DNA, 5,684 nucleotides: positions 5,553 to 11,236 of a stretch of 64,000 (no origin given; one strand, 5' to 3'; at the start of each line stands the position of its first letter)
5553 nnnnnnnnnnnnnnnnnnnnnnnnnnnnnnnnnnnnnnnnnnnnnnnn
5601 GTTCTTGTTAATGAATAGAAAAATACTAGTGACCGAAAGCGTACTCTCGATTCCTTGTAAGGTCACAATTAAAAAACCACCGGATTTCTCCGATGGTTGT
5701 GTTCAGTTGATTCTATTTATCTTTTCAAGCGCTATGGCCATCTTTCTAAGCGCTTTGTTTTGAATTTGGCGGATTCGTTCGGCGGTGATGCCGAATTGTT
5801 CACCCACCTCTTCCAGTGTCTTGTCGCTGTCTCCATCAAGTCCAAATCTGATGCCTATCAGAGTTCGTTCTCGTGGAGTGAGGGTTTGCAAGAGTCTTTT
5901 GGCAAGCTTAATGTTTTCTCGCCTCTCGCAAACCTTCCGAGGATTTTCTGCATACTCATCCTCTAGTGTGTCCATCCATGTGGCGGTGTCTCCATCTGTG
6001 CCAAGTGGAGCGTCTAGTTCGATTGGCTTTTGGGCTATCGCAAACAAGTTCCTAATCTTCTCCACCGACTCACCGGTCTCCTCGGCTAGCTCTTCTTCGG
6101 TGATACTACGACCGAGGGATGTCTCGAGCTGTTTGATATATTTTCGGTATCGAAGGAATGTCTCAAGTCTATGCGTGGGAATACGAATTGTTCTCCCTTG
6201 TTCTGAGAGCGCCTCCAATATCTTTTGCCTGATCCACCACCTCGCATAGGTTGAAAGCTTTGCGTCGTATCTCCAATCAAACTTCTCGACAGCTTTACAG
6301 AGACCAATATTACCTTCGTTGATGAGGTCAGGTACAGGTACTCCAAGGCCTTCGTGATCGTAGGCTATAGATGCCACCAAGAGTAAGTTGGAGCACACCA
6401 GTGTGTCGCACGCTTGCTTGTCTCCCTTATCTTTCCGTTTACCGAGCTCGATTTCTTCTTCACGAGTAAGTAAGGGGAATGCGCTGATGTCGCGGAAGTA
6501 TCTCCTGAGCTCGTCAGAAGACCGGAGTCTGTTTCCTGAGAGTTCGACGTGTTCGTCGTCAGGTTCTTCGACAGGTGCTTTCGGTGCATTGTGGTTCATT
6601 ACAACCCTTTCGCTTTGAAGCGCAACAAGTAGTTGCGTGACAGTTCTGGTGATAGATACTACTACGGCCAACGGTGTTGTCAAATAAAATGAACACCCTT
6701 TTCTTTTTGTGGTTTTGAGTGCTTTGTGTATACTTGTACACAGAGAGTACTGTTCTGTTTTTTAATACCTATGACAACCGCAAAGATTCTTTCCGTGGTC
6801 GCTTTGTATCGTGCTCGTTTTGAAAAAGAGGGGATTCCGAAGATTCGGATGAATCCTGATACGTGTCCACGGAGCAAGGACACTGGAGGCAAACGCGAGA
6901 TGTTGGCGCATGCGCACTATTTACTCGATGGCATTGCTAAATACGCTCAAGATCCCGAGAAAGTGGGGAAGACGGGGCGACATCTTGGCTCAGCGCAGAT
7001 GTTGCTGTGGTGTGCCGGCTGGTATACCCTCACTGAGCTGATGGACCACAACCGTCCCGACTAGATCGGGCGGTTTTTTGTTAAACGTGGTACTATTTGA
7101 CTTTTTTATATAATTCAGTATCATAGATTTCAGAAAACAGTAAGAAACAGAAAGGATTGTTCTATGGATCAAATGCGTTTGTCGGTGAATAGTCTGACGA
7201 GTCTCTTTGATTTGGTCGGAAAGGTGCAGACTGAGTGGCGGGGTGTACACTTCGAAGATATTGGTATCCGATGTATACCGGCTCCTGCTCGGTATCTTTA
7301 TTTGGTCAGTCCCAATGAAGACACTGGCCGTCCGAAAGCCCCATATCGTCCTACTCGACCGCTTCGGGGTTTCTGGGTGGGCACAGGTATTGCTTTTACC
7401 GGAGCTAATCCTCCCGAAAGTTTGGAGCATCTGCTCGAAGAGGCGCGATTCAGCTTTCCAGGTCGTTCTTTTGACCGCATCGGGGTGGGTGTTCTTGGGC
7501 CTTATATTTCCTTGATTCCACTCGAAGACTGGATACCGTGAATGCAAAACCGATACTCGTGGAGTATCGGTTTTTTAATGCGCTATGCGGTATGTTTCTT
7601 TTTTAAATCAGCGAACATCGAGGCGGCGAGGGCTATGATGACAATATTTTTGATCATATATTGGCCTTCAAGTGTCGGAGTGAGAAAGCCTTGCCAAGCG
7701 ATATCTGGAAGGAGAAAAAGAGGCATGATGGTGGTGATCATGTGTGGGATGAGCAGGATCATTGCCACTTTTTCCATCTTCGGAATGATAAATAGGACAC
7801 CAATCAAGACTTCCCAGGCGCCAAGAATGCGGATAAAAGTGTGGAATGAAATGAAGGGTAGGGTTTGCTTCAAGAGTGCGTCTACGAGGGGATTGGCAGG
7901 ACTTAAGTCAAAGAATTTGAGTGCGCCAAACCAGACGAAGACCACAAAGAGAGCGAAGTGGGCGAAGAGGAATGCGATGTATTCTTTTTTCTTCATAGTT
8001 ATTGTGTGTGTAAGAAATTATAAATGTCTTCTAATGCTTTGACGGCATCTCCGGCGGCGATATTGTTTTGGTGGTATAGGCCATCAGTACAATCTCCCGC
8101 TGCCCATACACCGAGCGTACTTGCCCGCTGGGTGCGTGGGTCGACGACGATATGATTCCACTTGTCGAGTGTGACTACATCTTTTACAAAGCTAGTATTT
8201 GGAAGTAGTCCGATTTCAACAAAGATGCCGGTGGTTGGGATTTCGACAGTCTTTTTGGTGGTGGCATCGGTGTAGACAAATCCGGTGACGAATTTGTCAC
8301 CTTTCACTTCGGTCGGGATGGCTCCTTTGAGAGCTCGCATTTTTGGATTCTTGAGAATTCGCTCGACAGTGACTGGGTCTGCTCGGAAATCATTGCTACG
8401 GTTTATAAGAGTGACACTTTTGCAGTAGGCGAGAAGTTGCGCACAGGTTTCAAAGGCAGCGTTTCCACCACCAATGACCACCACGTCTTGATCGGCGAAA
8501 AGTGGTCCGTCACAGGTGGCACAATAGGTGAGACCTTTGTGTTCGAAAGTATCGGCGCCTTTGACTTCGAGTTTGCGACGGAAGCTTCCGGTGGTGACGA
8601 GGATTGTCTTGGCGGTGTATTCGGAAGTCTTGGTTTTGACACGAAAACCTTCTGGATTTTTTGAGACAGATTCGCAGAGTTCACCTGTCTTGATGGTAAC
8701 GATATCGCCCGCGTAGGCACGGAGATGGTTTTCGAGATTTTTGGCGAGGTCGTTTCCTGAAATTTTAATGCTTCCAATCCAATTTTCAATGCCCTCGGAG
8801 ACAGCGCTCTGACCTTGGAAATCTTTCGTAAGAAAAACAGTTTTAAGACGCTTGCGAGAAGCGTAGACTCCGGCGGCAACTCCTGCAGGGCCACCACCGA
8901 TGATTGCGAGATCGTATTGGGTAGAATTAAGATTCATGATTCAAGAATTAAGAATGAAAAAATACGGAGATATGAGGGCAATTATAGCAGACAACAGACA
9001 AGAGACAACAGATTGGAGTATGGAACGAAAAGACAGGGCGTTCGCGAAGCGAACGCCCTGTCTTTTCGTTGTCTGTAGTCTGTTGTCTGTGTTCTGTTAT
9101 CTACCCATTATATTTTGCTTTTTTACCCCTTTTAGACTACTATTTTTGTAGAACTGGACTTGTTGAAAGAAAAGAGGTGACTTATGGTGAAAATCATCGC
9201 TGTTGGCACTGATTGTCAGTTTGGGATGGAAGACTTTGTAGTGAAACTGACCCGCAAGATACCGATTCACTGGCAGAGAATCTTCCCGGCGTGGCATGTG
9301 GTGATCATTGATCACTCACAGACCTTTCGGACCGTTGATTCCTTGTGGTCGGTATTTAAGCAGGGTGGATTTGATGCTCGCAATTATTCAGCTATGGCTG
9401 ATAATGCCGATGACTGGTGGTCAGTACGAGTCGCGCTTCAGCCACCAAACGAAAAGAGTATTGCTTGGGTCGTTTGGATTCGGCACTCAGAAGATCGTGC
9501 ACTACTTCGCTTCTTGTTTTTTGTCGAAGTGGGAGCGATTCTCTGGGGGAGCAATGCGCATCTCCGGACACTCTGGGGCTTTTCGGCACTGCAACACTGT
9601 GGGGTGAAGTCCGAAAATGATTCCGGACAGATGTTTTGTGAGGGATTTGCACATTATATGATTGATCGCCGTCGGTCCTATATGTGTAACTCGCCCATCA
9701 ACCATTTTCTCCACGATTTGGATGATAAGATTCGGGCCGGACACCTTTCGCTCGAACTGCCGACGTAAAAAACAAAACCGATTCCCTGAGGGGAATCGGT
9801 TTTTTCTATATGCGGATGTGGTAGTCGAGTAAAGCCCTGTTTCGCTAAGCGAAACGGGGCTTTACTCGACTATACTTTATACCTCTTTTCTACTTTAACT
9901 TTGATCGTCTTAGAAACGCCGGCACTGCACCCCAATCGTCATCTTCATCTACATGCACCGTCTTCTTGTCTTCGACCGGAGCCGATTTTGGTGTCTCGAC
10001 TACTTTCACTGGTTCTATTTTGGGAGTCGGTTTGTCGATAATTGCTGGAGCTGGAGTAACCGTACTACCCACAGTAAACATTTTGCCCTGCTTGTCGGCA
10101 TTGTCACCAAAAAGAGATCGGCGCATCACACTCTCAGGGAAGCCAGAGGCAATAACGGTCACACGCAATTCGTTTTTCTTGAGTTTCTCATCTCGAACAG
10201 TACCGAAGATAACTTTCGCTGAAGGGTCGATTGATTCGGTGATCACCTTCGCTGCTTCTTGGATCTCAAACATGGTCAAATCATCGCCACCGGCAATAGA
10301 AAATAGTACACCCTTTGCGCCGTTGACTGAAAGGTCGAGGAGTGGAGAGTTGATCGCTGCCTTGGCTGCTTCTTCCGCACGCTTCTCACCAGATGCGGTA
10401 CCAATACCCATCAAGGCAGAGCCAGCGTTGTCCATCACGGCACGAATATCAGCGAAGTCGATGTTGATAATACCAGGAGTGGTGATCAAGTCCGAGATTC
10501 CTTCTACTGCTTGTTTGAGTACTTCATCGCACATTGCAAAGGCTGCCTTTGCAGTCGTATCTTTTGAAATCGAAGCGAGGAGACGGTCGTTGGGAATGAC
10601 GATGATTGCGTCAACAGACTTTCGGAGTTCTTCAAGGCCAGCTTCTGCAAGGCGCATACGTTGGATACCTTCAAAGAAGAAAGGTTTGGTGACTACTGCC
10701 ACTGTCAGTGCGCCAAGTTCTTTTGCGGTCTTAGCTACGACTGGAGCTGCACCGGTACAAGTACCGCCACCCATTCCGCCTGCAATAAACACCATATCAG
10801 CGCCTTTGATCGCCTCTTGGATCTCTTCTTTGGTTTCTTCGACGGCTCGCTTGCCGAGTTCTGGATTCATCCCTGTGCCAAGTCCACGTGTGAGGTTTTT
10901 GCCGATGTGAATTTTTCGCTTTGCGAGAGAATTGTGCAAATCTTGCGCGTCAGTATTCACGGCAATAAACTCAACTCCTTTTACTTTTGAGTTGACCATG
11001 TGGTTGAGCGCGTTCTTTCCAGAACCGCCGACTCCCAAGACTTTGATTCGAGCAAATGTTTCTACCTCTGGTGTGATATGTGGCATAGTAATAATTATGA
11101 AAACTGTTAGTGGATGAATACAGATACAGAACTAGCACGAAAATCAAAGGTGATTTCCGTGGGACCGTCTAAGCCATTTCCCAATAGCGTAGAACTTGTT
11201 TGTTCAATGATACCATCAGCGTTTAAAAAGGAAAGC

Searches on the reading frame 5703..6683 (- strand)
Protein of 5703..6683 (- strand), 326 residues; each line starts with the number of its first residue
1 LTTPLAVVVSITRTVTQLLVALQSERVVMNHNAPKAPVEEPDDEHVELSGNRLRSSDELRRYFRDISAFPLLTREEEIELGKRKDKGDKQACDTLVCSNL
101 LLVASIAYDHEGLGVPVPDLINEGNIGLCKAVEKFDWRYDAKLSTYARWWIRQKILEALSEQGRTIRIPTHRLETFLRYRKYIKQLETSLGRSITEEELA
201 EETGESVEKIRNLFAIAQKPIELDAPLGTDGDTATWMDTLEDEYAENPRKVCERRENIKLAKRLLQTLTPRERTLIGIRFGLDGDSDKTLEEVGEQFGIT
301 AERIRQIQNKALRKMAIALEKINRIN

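Call 7: search_protein_families(library=pfam, proteins=[window:5703-6683:-], max_evalue=0.001)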
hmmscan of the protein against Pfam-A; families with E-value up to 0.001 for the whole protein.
window:5703-6683:- (326 aa): 4 families
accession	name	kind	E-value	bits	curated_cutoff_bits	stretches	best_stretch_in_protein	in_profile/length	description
PF04545.22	Sigma70_r4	-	1.2e-16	60.4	24.1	1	264-315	1-48/50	Sigma-70, region 4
PF04539.22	Sigma70_r3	-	1.6e-15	57.4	25.3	1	175-249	2-75/78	Sigma-70 region 3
PF04542.20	Sigma70_r2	-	3.2e-14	52.9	24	1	98-165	4-71/71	Sigma-70 region 2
PF00140.25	Sigma70_r1_2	-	1.6e-10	41.2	22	1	59-89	3-33/34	Sigma-70 factor, region 1.2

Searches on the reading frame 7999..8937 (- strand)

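Call 7: search_protein_families(library=pfam, proteins=[window:7999-8937:-], max_evalue=0.001)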
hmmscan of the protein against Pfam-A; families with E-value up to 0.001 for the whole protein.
window:7999-8937:- (312 aa): 10 families
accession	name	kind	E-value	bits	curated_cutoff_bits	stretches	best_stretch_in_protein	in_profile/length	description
PF07992.20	Pyr_redox_2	-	1.2e-38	133.7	26.1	1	8-292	1-285/291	Pyridine nucleotide-disulphide oxidoreductase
PF13738.12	Pyr_redox_3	-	5.6e-28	98.5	30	1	59-281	78-305/305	Pyridine nucleotide-disulphide oxidoreductase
PF00890.30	FAD_binding_2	-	1.1e-08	35.1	20.4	1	9-55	1-49/414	FAD binding domain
PF00070.33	Pyr_redox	-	6.7e-08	33.4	22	1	152-215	2-70/82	Pyridine nucleotide-disulphide oxidoreductase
PF03486.20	HI0933_like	-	1.9e-07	31.2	50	0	9-37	2-30/244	HI0933-like protein Rossmann domain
PF01134.28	GIDA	-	4.2e-07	29.8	22.1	0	9-40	1-32/391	Glucose inhibited division protein A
PF12831.13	FAD_oxidored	-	7e-06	26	27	1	9-38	1-30/416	FAD dependent oxidoreductase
PF01266.30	DAO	-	6.6e-05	23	27.9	0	9-47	1-42/353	FAD dependent oxidoreductase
PF01946.23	Thi4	-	0.00013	21.7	26.2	0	6-39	16-50/235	Thi4 family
PF13241.12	NAD_binding_7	-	0.00034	21.6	22.1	0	148-191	6-50/104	Putative NAD(P)-binding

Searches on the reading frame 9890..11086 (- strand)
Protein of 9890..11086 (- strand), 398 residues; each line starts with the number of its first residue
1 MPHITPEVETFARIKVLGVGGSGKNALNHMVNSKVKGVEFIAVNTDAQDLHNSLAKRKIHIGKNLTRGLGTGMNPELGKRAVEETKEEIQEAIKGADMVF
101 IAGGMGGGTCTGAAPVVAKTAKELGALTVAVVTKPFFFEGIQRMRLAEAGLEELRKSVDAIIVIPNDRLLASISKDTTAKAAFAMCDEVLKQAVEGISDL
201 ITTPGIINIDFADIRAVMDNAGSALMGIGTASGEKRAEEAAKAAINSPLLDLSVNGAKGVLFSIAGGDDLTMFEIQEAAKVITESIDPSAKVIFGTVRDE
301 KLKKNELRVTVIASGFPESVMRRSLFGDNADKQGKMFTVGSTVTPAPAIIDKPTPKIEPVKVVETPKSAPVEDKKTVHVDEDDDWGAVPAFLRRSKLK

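Call 7: search_protein_families(library=pfam, proteins=[window:9890-11086:-], max_evalue=0.001)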
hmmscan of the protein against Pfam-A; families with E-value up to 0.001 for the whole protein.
window:9890-11086:- (398 aa): 2 families
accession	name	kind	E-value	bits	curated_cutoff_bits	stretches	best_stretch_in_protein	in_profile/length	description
PF00091.31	Tubulin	-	2.5e-48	165.3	33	1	13-172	1-188/190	Tubulin/FtsZ family, GTPase domain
PF12327.13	FtsZ_C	-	4.4e-33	113.9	27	1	222-316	1-94/95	FtsZ family, C-terminal domain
